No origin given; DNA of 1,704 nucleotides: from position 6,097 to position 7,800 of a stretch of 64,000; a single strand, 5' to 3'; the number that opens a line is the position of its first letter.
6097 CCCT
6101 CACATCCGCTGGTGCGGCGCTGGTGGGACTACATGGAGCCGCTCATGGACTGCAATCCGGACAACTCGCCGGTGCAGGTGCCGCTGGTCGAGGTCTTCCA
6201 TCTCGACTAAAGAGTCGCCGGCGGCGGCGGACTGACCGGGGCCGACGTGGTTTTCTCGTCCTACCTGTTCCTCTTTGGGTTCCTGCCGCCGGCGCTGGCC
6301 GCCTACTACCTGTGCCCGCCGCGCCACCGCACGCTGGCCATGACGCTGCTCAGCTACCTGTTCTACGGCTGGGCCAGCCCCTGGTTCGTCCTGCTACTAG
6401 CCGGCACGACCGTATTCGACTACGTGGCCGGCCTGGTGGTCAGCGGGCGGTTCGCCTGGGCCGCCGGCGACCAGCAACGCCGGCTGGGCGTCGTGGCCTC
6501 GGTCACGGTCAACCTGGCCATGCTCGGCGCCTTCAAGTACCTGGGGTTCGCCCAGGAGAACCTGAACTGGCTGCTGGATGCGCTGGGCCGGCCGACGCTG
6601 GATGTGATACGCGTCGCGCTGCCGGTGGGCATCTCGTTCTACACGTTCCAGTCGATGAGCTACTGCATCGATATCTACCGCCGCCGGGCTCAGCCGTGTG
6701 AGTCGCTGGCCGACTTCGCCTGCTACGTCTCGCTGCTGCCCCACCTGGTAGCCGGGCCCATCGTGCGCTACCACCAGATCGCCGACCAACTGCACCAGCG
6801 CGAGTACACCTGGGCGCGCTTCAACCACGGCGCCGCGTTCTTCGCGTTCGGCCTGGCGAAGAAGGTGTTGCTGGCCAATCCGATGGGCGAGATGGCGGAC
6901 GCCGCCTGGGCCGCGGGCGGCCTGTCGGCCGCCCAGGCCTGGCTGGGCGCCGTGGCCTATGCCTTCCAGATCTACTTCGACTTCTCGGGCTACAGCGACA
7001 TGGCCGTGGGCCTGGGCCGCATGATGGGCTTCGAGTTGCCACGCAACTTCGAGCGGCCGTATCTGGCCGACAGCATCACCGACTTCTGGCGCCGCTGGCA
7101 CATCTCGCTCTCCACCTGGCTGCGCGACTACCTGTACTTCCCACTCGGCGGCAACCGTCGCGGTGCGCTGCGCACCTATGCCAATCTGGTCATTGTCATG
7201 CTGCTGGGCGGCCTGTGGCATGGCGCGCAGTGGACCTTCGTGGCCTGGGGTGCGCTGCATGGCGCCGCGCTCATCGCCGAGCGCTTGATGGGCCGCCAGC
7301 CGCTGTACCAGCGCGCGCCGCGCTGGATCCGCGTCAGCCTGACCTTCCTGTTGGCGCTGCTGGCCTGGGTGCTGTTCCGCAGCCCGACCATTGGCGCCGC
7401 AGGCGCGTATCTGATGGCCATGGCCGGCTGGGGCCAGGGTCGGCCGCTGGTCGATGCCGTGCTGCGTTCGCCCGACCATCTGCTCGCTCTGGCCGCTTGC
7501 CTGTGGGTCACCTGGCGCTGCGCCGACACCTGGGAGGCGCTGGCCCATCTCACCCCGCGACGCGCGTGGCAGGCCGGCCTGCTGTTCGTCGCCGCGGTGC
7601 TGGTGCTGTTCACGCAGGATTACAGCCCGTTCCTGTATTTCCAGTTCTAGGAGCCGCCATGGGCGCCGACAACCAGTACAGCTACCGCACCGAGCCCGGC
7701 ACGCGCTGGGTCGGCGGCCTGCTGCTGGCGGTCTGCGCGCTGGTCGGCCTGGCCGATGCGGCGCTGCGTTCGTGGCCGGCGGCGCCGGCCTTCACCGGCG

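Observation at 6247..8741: MBOAT + DHHW acyl-transfer gene pair embedded in a LacI-headed catabolic glycosidase cluster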

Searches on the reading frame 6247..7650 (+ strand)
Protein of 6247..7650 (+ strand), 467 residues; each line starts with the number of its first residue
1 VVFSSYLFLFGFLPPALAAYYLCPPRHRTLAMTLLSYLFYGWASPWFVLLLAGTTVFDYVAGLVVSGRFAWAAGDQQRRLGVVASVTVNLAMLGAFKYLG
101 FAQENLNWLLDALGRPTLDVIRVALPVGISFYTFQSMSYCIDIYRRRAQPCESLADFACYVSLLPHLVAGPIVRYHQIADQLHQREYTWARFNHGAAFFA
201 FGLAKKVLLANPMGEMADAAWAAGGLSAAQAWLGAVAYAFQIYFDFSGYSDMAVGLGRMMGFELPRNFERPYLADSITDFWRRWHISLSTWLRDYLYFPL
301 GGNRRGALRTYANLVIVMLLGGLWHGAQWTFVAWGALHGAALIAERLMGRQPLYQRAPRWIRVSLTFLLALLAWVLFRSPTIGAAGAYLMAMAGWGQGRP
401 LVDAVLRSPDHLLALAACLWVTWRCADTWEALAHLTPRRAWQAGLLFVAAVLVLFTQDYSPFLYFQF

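Call 8: search_protein_families(library=pfam, proteins=[window:6247-7647:+], max_evalue=0.01)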
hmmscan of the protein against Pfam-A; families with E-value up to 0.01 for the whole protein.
window:6247-7647:+ (467 aa): 2 families
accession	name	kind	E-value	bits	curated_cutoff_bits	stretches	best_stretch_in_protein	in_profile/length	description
PF03062.24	MBOAT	-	8.1e-31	108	27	1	153-351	80-300/337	MBOAT, membrane-bound O-acyltransferase family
PF13813.11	MBOAT_2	-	6.1e-06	26.9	25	1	265-327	2-66/85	Membrane bound O-acyl transferase family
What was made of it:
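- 6247..7650 (+): MBOAT acyltransferase (AlgI/PatA/WssH type), 467 aa. PF03062 E=8e-31 (call 8).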

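Call 9: search_protein_families(library=ncbifam, proteins=[window:6247-7647:+], max_evalue=0.01)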
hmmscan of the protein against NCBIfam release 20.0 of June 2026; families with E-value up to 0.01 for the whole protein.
window:6247-7647:+ (467 aa): 1 family
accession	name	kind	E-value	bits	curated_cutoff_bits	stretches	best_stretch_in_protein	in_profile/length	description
TIGR04091.1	LTA_dltB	equivalog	3.7e-47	161.4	375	1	127-350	111-343/380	D-alanyl-lipoteichoic acid biosynthesis protein DltB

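Call 10: find_encoding_contigs(protein=window:6247-7650:+, flank=10000, max_places=6)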
Protein window:6247-7650:+ (467 aa): no gene with exactly this product is on record in the collection.

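Call 19: find_homologous_proteins(query=window:6247-7647:+)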
Query window:6247-7647:+ (467 aa): 8000 proteins with E <= 0.001 among 8000 candidates; the best 120 are listed.
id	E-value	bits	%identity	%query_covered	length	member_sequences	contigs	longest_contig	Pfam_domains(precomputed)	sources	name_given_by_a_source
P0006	0.0e+0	1063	100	100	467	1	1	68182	PF03062.25,PF13813.12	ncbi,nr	ncbi:MAG: MBOAT family protein [Armatimonadetes bacterium]|nr:MBOAT family protein [Armatimonadota b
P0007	9.2e-206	703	55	81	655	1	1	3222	PF03062.25,PF13813.12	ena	-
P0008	3.7e-197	674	67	100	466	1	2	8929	PF03062.25,PF13813.12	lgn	-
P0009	1.2e-192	659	65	100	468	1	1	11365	PF03062.25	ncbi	-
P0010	2.2e-188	645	64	100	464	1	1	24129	PF03062.25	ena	-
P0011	3.7e-186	638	61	100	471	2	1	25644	PF03062.25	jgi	-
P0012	3.5e-184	631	62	100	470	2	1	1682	PF03062.25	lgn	-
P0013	4.4e-182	625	63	100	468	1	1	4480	PF03062.25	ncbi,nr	ncbi:MAG: MBOAT family protein [Armatimonadetes bacterium]|nr:MBOAT family protein [Armatimonadota b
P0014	1.2e-181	623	61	100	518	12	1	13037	PF03062.25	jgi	-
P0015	3.1e-181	622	61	100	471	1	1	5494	PF03062.25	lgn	-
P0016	1.4e-180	620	60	100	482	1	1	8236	PF03062.25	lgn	-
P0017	5.6e-176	604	59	100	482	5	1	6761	PF03062.25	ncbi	-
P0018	1.7e-175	603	59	100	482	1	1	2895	PF03062.25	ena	-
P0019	6.6e-175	601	58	100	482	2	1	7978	PF03062.25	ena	-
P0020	6.5e-173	594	70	81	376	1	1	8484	PF03062.25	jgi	jgi:alginate O-acetyltransferase complex protein AlgI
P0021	1.0e-172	594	59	100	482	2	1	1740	PF03062.25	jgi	jgi:alginate O-acetyltransferase complex protein AlgI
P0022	3.9e-172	592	58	100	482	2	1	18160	PF03062.25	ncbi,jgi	-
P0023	5.5e-172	591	59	100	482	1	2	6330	PF03062.25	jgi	jgi:alginate O-acetyltransferase complex protein AlgI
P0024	8.0e-172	591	60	100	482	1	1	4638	PF03062.25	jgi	jgi:alginate O-acetyltransferase complex protein AlgI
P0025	1.0e-171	590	57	100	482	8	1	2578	PF03062.25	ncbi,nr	ncbi:MAG TPA: MBOAT family protein [Armatimonadota bacterium]|nr:MBOAT family protein [Armatimonadot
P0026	4.0e-171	588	58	100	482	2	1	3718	PF03062.25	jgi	jgi:alginate O-acetyltransferase complex protein AlgI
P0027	4.5e-171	588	58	100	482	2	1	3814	PF03062.25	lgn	-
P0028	1.4e-170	587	59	100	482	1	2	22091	PF03062.25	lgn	-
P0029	4.8e-170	585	58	100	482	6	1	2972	PF03062.25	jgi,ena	-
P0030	6.0e-170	585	58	100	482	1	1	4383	PF03062.25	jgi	-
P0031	7.5e-170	584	58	100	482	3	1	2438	PF03062.25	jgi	jgi:alginate O-acetyltransferase complex protein AlgI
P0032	2.1e-169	583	57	100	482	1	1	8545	PF03062.25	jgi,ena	-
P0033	4.2e-169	582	57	100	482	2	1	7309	PF03062.25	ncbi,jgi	-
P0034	5.8e-169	581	58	100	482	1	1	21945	PF03062.25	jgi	-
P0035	1.2e-168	580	57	100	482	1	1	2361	PF03062.25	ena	-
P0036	2.0e-168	580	56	100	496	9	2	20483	PF03062.25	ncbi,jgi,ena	-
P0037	3.3e-168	579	58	100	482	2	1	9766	PF03062.25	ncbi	ncbi:MAG: MBOAT family protein [Armatimonadota bacterium]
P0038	3.7e-168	579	57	100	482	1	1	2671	PF03062.25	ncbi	-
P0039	4.1e-168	579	55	100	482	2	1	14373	PF03062.25,PF13813.12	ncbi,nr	ncbi:MAG TPA: MBOAT family protein [Planctomycetes bacterium]|nr:MBOAT family protein [Planctomyceto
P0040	5.5e-168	578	57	100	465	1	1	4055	PF03062.25,PF13813.12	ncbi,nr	ncbi:MAG: MBOAT family protein [Planctomycetes bacterium]|nr:MBOAT family protein [Planctomycetota b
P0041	6.9e-168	578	59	100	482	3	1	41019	PF03062.25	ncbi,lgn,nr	ncbi:MAG: MBOAT family protein [Armatimonadetes bacterium]|nr:MBOAT family protein [Armatimonadota b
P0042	9.8e-168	577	59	100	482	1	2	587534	PF03062.25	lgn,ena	-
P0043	3.4e-167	575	58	100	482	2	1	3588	PF03062.25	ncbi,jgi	-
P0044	5.2e-167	575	56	100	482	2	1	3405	PF03062.25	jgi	jgi:alginate O-acetyltransferase complex protein AlgI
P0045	1.2e-166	574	56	100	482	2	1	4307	PF03062.25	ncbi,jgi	-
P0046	1.3e-166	574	55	100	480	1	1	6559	PF03062.25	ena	-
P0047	2.0e-166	573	57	100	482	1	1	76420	PF03062.25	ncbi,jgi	ncbi:MAG: MBOAT family O-acyltransferase [Armatimonadota bacterium]|jgi:alginate O-acetyltransferase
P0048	3.5e-166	572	57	100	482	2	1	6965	PF03062.25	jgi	jgi:alginate O-acetyltransferase complex protein AlgI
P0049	1.4e-165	570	57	100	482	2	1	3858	PF03062.25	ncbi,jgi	-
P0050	3.3e-165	569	57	100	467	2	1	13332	PF03062.25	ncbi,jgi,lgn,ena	-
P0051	5.8e-165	568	57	100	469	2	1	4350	PF03062.25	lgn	-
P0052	6.4e-165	568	56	100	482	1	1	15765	PF03062.25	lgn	-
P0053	8.5e-165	568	54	100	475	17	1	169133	PF03062.25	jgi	-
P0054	8.6e-165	568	54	100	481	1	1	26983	PF03062.25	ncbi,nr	ncbi:hypothetical protein GF312_00240 [Candidatus Poribacteria bacterium]|nr:hypothetical protein [C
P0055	9.4e-165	567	56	100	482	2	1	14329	PF03062.25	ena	-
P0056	1.4e-164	567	54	100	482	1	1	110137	PF03062.25,PF13813.12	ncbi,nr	ncbi:MAG: MBOAT family protein [Planctomycetes bacterium]|nr:MBOAT family protein [Planctomycetota b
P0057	1.7e-164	567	55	100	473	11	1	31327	PF03062.25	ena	-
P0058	2.4e-164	566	54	100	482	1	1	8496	PF03062.25,PF13813.12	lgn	-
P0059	3.0e-164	566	58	100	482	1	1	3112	PF03062.25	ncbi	ncbi:MAG: MBOAT family O-acyltransferase [Armatimonadota bacterium]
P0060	1.8e-163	563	54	100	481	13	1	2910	PF03062.25,PF13813.12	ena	-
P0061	4.7e-163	562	54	100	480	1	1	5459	PF03062.25,PF13813.12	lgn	-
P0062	1.4e-162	560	56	100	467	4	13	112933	PF03062.25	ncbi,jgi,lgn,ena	jgi:alginate O-acetyltransferase complex protein AlgI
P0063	1.4e-162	560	53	100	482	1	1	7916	PF03062.25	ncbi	-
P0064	4.3e-162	559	56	100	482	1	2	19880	PF03062.25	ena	-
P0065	4.8e-162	558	53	100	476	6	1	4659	PF03062.25,PF13813.12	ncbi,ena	-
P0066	9.2e-162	558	55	100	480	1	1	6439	PF03062.25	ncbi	-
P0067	2.9e-161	556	54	100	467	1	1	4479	PF03062.25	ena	-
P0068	3.4e-161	556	56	100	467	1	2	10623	PF03062.25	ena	-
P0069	7.7e-161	555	56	100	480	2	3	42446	PF03062.25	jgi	jgi:alginate O-acetyltransferase complex protein AlgI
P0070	1.7e-160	553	56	100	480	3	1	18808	PF03062.25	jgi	jgi:alginate O-acetyltransferase complex protein AlgI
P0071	2.5e-160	553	53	100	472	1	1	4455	PF03062.25,PF13813.12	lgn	-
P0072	4.6e-160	552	56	100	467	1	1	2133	PF03062.25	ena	-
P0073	5.3e-160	552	55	95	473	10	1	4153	PF03062.25,PF13813.12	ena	-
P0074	7.5e-160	551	54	100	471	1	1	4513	PF03062.25,PF13813.12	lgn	-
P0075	1.4e-159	550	56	100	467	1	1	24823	PF03062.25,PF13813.12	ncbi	ncbi:MAG: MBOAT family protein [Acidobacteriota bacterium]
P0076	1.4e-159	550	55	100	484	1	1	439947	PF03062.25,PF13813.12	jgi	jgi:alginate O-acetyltransferase complex protein AlgI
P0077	1.5e-159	550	57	100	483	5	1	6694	PF03062.25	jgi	jgi:alginate O-acetyltransferase complex protein AlgI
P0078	2.0e-159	550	55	100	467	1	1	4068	PF03062.25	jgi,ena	-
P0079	2.3e-159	550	54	95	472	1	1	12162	PF03062.25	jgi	jgi:alginate O-acetyltransferase complex protein AlgI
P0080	5.2e-159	548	55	100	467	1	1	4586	PF03062.25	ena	-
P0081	6.4e-159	548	56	100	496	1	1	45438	PF03062.25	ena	-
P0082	6.5e-159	548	53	100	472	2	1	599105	PF03062.25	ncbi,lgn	-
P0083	7.0e-159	548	56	100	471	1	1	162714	PF03062.25,PF13813.12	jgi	jgi:alginate O-acetyltransferase complex protein AlgI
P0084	1.0e-158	547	56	100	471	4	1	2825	PF03062.25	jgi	jgi:alginate O-acetyltransferase complex protein AlgI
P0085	1.6e-158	547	53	100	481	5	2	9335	PF03062.25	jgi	-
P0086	1.6e-158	547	55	100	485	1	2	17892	PF03062.25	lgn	-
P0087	2.4e-158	546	55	100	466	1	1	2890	PF03062.25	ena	-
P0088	3.2e-158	546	54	100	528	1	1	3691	PF03062.25,PF13813.12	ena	-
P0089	3.2e-158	546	55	100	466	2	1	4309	PF03062.25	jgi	-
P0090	3.6e-158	546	57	100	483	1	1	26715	PF03062.25,PF13813.12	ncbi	-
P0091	4.2e-158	545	56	100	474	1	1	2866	PF03062.25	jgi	jgi:alginate O-acetyltransferase complex protein AlgI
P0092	4.7e-158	545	54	100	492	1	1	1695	PF03062.25,PF13813.12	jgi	jgi:alginate O-acetyltransferase complex protein AlgI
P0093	5.0e-158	545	55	100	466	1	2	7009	PF03062.25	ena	-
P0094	8.4e-158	544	58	100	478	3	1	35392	PF03062.25,PF13813.12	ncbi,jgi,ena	-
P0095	8.9e-158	544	55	100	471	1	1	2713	PF03062.25,PF13813.12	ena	-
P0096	9.1e-158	544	54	100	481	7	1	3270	PF03062.25,PF13813.12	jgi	-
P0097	1.1e-157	544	56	100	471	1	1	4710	PF03062.25,PF13813.12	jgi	-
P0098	1.2e-157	544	54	100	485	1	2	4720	PF03062.25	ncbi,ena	-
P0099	1.3e-157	544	56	100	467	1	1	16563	PF03062.25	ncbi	ncbi:MAG: MBOAT family O-acyltransferase [Acidobacteriota bacterium]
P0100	1.5e-157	544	51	97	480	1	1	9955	PF03062.25,PF13813.12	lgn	-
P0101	1.6e-157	544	56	100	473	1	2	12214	PF03062.25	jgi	jgi:alginate O-acetyltransferase complex protein AlgI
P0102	1.6e-157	544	52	100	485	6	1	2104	PF03062.25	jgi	jgi:alginate O-acetyltransferase complex protein AlgI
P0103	2.0e-157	543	54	95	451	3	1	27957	PF03062.25,PF13813.12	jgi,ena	jgi:alginate O-acetyltransferase complex protein AlgI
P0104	2.1e-157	543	55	100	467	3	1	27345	PF03062.25,PF13813.12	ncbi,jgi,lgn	-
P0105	2.1e-157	543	55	100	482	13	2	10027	PF03062.25,PF13813.12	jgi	jgi:alginate O-acetyltransferase complex protein AlgI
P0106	2.2e-157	543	56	100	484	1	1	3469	PF03062.25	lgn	-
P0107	2.4e-157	543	54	100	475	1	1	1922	PF03062.25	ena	-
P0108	2.5e-157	543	57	100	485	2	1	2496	PF03062.25,PF13813.12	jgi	jgi:alginate O-acetyltransferase complex protein AlgI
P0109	2.6e-157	543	54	100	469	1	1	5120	PF03062.25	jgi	jgi:alginate O-acetyltransferase complex protein AlgI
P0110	3.2e-157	543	55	97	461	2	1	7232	PF03062.25,PF13813.12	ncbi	-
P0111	3.4e-157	542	55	95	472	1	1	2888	PF03062.25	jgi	jgi:alginate O-acetyltransferase complex protein AlgI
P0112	3.7e-157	542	54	100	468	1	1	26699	PF03062.25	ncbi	-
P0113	3.8e-157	542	57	100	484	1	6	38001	PF03062.25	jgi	-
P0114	4.1e-157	542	56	100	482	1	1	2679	PF03062.25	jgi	-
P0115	4.9e-157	542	54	100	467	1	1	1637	PF03062.25,PF13813.12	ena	-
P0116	5.1e-157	542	55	100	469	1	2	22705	PF03062.25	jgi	jgi:alginate O-acetyltransferase complex protein AlgI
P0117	6.5e-157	542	55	100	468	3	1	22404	PF03062.25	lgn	-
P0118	6.7e-157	542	54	100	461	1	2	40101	PF03062.25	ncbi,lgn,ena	-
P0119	6.7e-157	541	54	100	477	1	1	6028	PF03062.25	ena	-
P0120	7.0e-157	541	55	100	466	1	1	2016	PF03062.25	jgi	jgi:alginate O-acetyltransferase complex protein AlgI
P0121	7.0e-157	541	55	100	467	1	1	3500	PF03062.25,PF13813.12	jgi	-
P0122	7.9e-157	541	51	100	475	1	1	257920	PF03062.25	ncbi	-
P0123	8.8e-157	541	55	100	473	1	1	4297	PF03062.25,PF13813.12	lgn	-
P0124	9.0e-157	541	56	100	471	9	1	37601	PF03062.25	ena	-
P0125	9.3e-157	541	54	100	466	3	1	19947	PF03062.25,PF13813.12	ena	-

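Call 21: find_encoding_contigs(protein=P0008, flank=10000, max_places=2)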
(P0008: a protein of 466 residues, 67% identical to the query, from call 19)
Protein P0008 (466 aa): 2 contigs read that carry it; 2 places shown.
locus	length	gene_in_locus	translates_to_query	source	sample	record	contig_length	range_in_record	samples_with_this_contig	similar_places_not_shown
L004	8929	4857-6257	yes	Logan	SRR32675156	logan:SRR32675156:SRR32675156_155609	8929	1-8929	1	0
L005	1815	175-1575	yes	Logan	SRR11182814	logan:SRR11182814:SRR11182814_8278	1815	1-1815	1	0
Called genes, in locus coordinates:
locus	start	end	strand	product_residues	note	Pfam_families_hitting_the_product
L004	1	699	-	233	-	?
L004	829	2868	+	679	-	PF13570:Beta-prop_ACSF4, PF01011:PQQ (faint), PF13360:PQQ_2, PF13570:Beta-prop_ACSF4, PF13360:PQQ_2, PF13570:Beta-prop_ACSF4, PF13360:PQQ_2 (weak), PF26549:Tricorn_N (weak), +1 more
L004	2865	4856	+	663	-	PF16822:ALGX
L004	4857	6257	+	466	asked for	PF03062:MBOAT, PF13813:MBOAT_2 (faint)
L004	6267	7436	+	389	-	PF16822:ALGX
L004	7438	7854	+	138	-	-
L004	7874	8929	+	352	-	?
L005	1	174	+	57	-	?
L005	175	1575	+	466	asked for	PF03062:MBOAT, PF13813:MBOAT_2 (faint)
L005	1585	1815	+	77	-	?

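Call 22: find_encoding_contigs(protein=P0009, flank=10000, max_places=2)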
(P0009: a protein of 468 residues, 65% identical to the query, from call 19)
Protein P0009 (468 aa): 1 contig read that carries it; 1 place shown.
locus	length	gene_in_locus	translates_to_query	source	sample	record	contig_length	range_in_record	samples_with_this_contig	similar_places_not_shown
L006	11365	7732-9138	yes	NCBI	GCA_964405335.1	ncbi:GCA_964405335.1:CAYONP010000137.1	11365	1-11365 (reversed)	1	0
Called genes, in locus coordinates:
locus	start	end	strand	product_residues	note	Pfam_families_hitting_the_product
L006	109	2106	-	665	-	PF20581:DUF6785, PF20580:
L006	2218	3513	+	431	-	PF01566:Nramp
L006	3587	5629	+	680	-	PF13360:PQQ_2 (weak), PF13570:Beta-prop_ACSF4, PF13360:PQQ_2, PF13570:Beta-prop_ACSF4, PF13360:PQQ_2, PF01011:PQQ (weak), PF13360:PQQ_2, PF26549:Tricorn_N, +1 more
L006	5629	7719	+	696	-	PF16822:ALGX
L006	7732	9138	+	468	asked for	PF03062:MBOAT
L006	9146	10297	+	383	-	PF16822:ALGX, PF13472:Lipase_GDSL_2 (faint)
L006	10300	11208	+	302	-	-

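Call 23: find_encoding_contigs(protein=P0010, flank=10000, max_places=2)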
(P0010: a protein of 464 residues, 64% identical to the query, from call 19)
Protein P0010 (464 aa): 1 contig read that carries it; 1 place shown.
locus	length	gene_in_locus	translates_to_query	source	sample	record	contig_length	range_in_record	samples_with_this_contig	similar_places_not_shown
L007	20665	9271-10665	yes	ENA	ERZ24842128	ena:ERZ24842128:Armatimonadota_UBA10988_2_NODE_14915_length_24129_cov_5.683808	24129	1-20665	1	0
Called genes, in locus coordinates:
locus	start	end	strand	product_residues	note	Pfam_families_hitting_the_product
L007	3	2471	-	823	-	?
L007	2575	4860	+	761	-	PF12708:Pect-lyase_RHGA_epim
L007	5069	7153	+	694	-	PF01011:PQQ (faint), PF13360:PQQ_2, PF13570:Beta-prop_ACSF4, PF13360:PQQ_2, PF13570:Beta-prop_ACSF4, PF13360:PQQ_2, PF26549:Tricorn_N (faint)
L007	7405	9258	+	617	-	PF16822:ALGX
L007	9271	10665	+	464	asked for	PF03062:MBOAT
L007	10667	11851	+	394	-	PF16822:ALGX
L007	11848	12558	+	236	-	-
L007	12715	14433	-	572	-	PF00884:Sulfatase, PF16347:SGSH_C (weak)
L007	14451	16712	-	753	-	PF13088:BNR_2, PF13385:Laminin_G_3 (faint)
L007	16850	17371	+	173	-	PF02583:Trns_repr_metal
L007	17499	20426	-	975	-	PF13185:GAF_2 (weak), PF08448:PAS_4 (weak), PF00989:PAS, PF08447:PAS_3 (weak), PF08448:PAS_4, PF13426:PAS_9, PF00512:HisKA, PF02518:HATPase_c, +2 more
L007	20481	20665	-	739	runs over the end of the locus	-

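Call 27: find_related_loci(query=window:6247-7647:+, collection=genome_contigs, flank=10000)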
Query window:6247-7647:+ (467 aa) in genome_contigs; peptide patterns used: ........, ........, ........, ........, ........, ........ (x = any residue, [..] = any of these).
600 stretches matched a pattern (row limit reached: there are more); 596 encode a relative of the query (tblastn E <= 1e-3); the best 80 are kept; 80 distinct loci.
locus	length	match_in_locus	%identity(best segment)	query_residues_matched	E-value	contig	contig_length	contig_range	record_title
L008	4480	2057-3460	63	1-467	0e+0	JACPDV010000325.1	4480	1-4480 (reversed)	MAG: Armatimonadetes bacterium isolate NC_groundwater_318_Ag_B-0.1um_71_9 GD18-4_B1_scaffold_569336, whole genome shotgu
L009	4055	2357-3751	57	1-467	2e-179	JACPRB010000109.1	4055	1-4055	MAG: Planctomycetota bacterium isolate NC_groundwater_668_Ag_B-0.1um_65_30 B_1_S1_Biohub_coassembly_k141_1534697, whole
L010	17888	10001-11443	54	1-467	3e-172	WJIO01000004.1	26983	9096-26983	MAG: Candidatus Poribacteria bacterium isolate Bin_402 k141_71664, whole genome shotgun sequence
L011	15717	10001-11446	58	1-467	8e-172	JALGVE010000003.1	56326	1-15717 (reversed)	MAG: Candidatus Zipacnadia bacterium isolate Meg22_810_Bin_154_2_2 Meg22_810_Bin_154_2_2_scaffold_1423, whole genome sho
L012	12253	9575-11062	56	1-467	4e-170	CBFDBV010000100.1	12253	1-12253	MAG TPA_asm: uncultured bacterium isolate SRR26215678_binner123_Refined_74 genome assembly, contig: ERZ25073496.5564, wh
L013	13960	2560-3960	54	1-467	5e-163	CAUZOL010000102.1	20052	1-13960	MAG: Planctomycetota bacterium isolate CB9_331.83 genome assembly, contig: Ga0302133_10000791, whole genome shotgun sequ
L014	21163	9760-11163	55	1-467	7e-159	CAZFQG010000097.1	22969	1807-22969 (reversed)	MAG TPA_asm: uncultured Planctomycetaceae bacterium isolate SRP241326_co4_218 genome assembly, contig: NODE_3080_length_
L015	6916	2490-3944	52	1-467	9e-159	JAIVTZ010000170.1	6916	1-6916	MAG: Deltaproteobacteria bacterium isolate HYP3_US_05_8 NODE_934_length_6916_cov_0.636618, whole genome shotgun sequence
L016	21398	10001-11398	53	1-467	2e-157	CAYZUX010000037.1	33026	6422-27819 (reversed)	MAG TPA_asm: uncultured bacterium isolate binchicken_co20_391 genome assembly, contig: NODE_2874_length_33026_cov_6.6524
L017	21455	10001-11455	53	1-467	2e-157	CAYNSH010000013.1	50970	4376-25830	MAG TPA_asm: uncultured Verrucomicrobiota bacterium isolate SRP241326_co2_331 genome assembly, contig: NODE_1087_length_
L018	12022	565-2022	53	1-467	2e-157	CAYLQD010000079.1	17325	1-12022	MAG TPA_asm: uncultured Planctomycetota bacterium isolate binchicken_co97_512 genome assembly, contig: NODE_13350_length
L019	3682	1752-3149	55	1-467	1e-163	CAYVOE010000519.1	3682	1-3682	MAG TPA_asm: uncultured Nitrospiraceae bacterium isolate SRP268622_co1_273 genome assembly, contig: NODE_64577_length_36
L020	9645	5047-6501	54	1-467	2e-156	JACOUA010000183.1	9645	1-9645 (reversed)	MAG: Acidobacteria bacterium isolate NC_groundwater_58_Pr7_S-0.65um_66_18 FFV18_Sp65_scaffold_76314, whole genome shotgu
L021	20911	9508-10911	52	1-467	2e-156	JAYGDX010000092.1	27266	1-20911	MAG: Candidatus Poribacteria bacterium isolate OC6_3000m_MAG_233 OC6_3000m_contig_2644207, whole genome shotgun sequence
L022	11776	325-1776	54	1-467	4e-156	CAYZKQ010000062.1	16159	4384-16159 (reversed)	MAG TPA_asm: uncultured Vicinamibacterales bacterium isolate binchicken_co30_140 genome assembly, contig: NODE_2556_leng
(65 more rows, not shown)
